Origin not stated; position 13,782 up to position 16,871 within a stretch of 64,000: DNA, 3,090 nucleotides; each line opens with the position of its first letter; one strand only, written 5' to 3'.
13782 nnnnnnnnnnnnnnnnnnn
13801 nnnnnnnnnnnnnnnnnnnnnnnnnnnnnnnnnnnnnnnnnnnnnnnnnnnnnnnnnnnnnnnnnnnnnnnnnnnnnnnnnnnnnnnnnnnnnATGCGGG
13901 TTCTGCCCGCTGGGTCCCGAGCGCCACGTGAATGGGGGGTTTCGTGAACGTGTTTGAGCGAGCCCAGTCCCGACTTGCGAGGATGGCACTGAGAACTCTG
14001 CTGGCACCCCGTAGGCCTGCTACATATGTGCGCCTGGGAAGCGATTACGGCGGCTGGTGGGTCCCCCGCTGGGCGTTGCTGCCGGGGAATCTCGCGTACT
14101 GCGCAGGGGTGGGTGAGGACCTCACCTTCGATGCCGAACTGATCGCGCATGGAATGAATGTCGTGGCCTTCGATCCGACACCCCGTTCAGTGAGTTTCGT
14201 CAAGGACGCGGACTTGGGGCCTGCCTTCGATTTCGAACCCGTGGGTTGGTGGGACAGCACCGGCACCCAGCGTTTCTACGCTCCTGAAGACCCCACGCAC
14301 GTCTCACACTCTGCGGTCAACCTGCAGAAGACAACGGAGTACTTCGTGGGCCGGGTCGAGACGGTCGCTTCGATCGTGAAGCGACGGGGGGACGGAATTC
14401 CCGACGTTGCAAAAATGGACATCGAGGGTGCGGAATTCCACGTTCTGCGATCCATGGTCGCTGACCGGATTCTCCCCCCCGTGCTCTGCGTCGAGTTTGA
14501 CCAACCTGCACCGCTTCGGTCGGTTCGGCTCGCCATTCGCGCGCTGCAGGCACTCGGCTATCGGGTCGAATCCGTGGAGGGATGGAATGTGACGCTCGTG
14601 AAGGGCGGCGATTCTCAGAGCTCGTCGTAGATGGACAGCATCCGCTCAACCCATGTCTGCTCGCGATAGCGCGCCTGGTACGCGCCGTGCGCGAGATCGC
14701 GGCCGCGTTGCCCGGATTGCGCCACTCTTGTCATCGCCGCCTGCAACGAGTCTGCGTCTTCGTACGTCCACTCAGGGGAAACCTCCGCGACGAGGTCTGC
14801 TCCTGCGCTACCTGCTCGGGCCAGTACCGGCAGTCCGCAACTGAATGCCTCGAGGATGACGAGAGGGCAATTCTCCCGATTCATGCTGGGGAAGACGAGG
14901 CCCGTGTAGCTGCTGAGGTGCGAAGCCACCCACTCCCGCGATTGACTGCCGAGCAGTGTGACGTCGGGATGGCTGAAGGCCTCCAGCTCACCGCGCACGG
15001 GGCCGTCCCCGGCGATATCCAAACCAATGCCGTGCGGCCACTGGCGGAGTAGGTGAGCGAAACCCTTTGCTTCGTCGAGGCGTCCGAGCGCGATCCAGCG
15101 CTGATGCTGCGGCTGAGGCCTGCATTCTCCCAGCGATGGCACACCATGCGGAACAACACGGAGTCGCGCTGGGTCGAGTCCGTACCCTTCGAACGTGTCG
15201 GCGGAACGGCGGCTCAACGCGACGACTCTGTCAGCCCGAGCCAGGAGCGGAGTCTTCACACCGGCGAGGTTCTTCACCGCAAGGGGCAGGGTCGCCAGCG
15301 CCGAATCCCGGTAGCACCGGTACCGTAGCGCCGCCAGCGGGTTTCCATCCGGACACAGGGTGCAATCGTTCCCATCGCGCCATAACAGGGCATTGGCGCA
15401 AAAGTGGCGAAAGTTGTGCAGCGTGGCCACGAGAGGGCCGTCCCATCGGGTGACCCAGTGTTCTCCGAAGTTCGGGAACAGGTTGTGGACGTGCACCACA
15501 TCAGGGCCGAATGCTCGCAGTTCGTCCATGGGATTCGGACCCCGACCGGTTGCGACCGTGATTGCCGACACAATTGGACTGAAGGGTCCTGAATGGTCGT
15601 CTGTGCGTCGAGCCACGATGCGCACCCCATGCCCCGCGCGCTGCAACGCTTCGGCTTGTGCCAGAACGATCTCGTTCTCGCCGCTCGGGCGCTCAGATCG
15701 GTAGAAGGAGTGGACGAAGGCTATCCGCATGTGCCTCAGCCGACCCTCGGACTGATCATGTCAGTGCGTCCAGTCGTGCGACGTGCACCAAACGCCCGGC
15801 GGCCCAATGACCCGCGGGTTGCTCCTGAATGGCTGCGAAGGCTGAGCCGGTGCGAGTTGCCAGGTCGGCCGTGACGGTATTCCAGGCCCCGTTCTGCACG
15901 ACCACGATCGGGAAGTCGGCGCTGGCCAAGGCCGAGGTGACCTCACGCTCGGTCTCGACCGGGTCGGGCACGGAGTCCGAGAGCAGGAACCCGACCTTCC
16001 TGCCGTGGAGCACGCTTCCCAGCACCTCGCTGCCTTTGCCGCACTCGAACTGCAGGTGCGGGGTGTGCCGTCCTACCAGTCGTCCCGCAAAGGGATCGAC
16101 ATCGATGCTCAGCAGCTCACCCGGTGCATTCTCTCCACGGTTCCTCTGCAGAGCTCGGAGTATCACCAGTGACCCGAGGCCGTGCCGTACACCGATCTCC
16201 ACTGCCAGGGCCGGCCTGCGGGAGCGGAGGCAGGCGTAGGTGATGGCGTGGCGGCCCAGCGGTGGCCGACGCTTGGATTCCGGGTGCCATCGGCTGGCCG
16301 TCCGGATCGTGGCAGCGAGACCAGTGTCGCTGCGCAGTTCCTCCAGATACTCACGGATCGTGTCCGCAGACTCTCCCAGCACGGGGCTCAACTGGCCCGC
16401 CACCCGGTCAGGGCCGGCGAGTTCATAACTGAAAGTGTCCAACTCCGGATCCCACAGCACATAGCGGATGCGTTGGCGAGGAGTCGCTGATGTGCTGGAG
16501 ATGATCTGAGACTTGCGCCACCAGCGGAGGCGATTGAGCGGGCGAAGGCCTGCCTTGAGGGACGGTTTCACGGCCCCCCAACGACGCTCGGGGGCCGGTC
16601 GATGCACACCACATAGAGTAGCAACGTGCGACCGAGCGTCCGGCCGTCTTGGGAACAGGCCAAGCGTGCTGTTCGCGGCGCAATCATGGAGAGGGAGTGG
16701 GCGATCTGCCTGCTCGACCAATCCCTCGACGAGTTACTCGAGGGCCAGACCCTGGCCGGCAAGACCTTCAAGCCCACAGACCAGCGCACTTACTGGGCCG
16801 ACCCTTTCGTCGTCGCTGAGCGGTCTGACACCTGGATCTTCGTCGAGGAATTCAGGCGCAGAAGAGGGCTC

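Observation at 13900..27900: Lower-GC core of a Wzx/Wzy-type glycan locus with an unusual sugar and modification repertoire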

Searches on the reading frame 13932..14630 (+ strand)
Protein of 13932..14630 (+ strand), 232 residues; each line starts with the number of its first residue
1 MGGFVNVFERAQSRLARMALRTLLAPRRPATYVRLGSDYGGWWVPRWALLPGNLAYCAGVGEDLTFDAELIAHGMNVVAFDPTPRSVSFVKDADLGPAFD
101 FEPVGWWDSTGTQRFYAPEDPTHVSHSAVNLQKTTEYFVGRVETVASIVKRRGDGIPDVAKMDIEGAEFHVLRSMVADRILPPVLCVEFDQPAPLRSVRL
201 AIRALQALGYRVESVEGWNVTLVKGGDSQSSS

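Call 5: search_protein_families(library=pfam, proteins=[window:13932-14630:+], max_evalue=0.01)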
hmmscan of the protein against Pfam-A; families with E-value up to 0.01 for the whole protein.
window:13932-14630:+ (232 aa): 1 family
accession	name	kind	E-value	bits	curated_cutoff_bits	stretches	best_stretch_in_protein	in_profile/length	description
PF05050.19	Methyltransf_21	-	2.6e-10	41.1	22.7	1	95-211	51-172/173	Methyltransferase FkbM domain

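Call 24: search_protein_families(library=ncbifam, proteins=[window:13932-14630:+], max_evalue=0.001)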
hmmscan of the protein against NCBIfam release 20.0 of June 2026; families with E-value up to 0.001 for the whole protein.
window:13932-14630:+ (232 aa): 1 family
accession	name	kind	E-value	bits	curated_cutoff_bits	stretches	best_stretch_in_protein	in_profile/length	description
TIGR01444.1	fkbM_fam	subfamily_domain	1.7e-10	41.5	37.7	1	58-178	7-129/143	FkbM family methyltransferase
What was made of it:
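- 13932..14630 (+): FkbM-family methyltransferase. This is the first gene of the low-GC block. Pfam Methyltransf_21 (call 5) and TIGR01444 (call 24).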

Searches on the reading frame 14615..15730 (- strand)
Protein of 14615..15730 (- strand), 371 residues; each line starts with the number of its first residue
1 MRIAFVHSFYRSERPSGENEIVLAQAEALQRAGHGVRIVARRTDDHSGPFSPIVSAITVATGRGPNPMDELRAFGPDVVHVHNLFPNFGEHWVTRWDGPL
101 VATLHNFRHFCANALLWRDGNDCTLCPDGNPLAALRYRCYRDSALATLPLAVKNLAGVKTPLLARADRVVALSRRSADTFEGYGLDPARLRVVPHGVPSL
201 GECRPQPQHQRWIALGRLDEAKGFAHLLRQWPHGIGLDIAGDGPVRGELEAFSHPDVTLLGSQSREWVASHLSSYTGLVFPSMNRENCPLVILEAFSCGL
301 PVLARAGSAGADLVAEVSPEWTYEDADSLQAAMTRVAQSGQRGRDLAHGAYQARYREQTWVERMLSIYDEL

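Call 5: search_protein_families(library=pfam, proteins=[window:14615-15730:-], max_evalue=0.01)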
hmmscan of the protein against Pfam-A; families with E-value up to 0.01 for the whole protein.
window:14615-15730:- (371 aa): 6 families
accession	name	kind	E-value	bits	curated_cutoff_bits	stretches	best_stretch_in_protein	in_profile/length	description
PF13439.12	Glyco_transf_4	-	3.8e-17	63.3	28.5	1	21-197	7-166/170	Glycosyltransferase Family 4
PF13692.12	Glyco_trans_1_4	-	5e-15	56.4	27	1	212-337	4-140/142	Glycosyl transferases group 1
PF13579.12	Glyco_trans_4_4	-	2.5e-13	51.1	29.7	1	17-196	2-158/158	Glycosyl transferase 4-like domain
PF00534.26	Glycos_transf_1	-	4.1e-10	39.9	26.4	1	213-340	19-159/172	Glycosyl transferases group 1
PF20706.3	GT4-conflict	-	0.00041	19.9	26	0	263-320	270-327/385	Family 4 Glycosyltransferase in conflict systems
PF13524.12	Glyco_trans_1_2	-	0.0053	17.2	25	0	283-366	58-141/144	Glycosyl transferase-like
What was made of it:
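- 14615..15730 (-): GT4 glycosyltransferase (GT4a). Pfam Glyco_transf_4 and Glyco_trans_1_4 (call 5)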

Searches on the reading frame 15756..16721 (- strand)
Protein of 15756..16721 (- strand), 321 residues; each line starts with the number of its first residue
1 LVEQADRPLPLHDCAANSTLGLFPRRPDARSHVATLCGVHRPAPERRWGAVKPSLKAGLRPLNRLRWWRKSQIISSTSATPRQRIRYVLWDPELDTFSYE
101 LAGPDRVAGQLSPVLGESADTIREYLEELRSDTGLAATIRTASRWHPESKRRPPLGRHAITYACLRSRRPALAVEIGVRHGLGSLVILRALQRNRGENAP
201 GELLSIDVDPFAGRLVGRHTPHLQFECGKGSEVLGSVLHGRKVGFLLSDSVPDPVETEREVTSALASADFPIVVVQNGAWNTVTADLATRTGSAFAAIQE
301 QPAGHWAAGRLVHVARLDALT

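Call 5: search_protein_families(library=pfam, proteins=[window:15756-16721:-], max_evalue=0.01)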
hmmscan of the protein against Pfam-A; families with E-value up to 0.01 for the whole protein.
window:15756-16721:- (321 aa): 1 family
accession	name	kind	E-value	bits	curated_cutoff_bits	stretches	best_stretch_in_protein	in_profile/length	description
PF13578.12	Methyltransf_24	-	1.6e-06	29.3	26.3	1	174-259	1-85/105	Methyltransferase domain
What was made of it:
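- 15756..16625 (-): Class I methyltransferase (Methyltransf_24). The Pfam hit is weak. Pfam 29.3 bits, cut-off 26.3 (call 5).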

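Call 24: search_protein_families(library=ncbifam, proteins=[window:15756-16721:-], max_evalue=0.001)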
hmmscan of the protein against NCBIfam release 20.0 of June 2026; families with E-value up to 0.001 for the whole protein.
window:15756-16721:- (321 aa): 0 families
